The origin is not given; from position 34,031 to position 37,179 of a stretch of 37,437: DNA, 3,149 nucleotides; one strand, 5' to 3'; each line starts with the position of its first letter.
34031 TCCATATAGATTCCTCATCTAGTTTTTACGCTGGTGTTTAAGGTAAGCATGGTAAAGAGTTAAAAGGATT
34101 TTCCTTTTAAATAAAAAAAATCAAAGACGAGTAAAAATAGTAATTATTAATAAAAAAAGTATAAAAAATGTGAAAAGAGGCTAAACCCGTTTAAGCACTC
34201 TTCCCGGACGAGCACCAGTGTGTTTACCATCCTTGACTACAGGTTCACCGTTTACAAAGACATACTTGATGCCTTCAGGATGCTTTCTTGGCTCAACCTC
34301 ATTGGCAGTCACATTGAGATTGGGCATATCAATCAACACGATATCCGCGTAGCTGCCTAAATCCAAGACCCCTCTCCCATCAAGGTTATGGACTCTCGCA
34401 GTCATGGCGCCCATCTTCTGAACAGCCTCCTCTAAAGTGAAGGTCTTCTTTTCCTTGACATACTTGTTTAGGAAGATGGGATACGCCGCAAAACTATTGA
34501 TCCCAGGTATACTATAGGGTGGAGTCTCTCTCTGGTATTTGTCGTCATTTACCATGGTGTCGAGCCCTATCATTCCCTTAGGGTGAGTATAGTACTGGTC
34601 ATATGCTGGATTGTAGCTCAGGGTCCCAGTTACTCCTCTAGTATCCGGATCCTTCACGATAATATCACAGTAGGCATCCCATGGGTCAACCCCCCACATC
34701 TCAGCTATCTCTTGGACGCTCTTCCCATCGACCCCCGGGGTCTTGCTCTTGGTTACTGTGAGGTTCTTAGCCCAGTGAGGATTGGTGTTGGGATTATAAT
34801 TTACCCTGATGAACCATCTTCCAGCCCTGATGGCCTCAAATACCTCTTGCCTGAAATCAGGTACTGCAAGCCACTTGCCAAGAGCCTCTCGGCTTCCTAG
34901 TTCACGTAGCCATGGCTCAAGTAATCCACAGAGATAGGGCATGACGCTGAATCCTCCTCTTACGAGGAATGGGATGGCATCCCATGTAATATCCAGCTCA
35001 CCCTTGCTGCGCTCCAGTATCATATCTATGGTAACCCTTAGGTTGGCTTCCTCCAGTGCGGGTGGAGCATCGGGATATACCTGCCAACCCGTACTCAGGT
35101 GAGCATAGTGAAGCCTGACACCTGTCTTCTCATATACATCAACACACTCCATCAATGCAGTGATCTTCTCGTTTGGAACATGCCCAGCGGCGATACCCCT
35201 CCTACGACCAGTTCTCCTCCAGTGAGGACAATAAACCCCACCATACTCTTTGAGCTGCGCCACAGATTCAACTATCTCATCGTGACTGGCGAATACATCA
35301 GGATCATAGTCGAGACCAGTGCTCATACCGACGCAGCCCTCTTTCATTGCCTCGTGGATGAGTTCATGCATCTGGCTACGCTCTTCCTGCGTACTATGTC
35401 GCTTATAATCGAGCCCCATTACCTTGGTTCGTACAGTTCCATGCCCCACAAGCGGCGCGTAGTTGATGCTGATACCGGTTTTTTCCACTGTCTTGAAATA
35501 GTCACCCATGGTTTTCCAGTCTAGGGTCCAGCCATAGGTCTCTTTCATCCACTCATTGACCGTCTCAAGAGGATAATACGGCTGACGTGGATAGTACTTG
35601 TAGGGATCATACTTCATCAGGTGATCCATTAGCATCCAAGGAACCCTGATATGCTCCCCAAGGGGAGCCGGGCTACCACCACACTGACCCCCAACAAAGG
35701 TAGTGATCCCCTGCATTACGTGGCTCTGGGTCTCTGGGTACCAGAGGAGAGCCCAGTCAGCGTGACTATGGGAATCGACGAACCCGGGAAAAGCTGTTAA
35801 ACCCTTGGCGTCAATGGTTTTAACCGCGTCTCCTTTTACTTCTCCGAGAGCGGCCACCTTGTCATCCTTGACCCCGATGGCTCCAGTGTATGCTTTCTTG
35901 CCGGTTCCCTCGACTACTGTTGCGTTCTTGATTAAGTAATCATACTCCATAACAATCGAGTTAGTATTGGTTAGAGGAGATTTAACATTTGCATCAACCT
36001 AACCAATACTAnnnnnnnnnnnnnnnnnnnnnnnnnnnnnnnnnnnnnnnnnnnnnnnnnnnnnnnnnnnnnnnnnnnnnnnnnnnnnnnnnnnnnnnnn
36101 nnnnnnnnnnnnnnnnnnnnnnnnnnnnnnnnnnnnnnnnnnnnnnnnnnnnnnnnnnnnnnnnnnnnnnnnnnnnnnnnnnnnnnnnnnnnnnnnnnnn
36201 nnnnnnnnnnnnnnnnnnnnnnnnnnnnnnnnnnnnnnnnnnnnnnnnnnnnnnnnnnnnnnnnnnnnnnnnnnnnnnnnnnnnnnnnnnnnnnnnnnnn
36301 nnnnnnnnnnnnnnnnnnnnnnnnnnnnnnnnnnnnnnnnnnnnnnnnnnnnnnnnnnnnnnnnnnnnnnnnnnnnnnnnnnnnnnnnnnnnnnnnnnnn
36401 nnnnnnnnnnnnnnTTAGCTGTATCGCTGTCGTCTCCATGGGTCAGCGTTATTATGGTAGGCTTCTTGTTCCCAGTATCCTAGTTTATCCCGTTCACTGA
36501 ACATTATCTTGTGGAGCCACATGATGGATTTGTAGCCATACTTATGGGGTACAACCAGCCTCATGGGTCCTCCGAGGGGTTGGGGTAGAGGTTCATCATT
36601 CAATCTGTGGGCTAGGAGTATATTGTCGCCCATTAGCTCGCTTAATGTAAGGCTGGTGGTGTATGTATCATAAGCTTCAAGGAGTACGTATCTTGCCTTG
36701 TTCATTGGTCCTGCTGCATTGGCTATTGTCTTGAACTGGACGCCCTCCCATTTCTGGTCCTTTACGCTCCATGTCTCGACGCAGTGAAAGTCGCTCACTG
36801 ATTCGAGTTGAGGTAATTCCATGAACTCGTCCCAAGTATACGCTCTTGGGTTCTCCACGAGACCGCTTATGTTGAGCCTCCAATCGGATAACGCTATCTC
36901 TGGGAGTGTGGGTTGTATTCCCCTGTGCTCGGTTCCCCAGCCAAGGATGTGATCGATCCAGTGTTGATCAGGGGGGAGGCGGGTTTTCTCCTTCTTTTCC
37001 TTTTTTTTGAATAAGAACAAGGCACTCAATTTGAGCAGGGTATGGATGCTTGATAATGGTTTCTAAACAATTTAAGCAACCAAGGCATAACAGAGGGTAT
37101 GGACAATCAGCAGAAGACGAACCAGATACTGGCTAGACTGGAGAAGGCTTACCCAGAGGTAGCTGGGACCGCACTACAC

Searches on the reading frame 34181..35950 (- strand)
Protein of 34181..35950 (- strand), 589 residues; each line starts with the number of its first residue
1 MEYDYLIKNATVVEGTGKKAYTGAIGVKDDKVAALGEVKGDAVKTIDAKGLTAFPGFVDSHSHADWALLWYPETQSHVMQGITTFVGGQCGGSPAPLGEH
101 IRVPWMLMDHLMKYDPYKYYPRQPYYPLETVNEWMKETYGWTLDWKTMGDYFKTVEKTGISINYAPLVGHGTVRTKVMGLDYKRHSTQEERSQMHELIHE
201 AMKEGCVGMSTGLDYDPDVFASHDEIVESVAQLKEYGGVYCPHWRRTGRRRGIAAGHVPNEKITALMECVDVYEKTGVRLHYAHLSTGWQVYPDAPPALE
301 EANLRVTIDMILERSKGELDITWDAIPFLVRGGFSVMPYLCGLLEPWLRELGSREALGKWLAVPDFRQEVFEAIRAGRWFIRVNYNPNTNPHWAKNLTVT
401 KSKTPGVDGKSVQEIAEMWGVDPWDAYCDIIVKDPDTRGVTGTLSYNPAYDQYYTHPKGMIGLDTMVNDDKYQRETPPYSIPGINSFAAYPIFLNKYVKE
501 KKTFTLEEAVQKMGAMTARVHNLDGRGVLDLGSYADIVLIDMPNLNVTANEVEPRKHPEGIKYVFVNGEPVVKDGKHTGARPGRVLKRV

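Call 44: search_protein_families(library=pfam, proteins=[window:34181-35950:-], max_evalue=0.001)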
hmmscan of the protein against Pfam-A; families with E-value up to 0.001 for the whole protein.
window:34181-35950:- (589 aa): 2 families
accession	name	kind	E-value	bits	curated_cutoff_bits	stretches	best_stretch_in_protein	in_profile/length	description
PF07969.17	Amidohydro_3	-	1.3e-22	81.4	29.7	2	44-219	1-146/472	Amidohydrolase family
PF01979.26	Amidohydro_1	-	7.4e-09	35.7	25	1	497-571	275-345/345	Amidohydrolase family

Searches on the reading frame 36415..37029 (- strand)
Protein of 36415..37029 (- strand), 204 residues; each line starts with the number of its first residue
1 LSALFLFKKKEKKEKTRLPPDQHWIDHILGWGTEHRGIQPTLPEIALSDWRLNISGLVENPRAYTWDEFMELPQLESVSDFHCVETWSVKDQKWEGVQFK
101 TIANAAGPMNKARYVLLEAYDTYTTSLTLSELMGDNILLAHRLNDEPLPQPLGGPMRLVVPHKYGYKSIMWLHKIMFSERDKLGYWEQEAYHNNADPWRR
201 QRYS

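Call 44: search_protein_families(library=pfam, proteins=[window:36415-37029:-], max_evalue=0.001)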
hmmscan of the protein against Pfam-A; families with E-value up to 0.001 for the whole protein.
window:36415-37029:- (204 aa): 1 family
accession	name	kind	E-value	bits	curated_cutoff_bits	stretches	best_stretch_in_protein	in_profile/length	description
PF00174.25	Oxidored_molyb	-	3.5e-40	137.8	24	1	42-186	4-169/169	Oxidoreductase molybdopterin binding domain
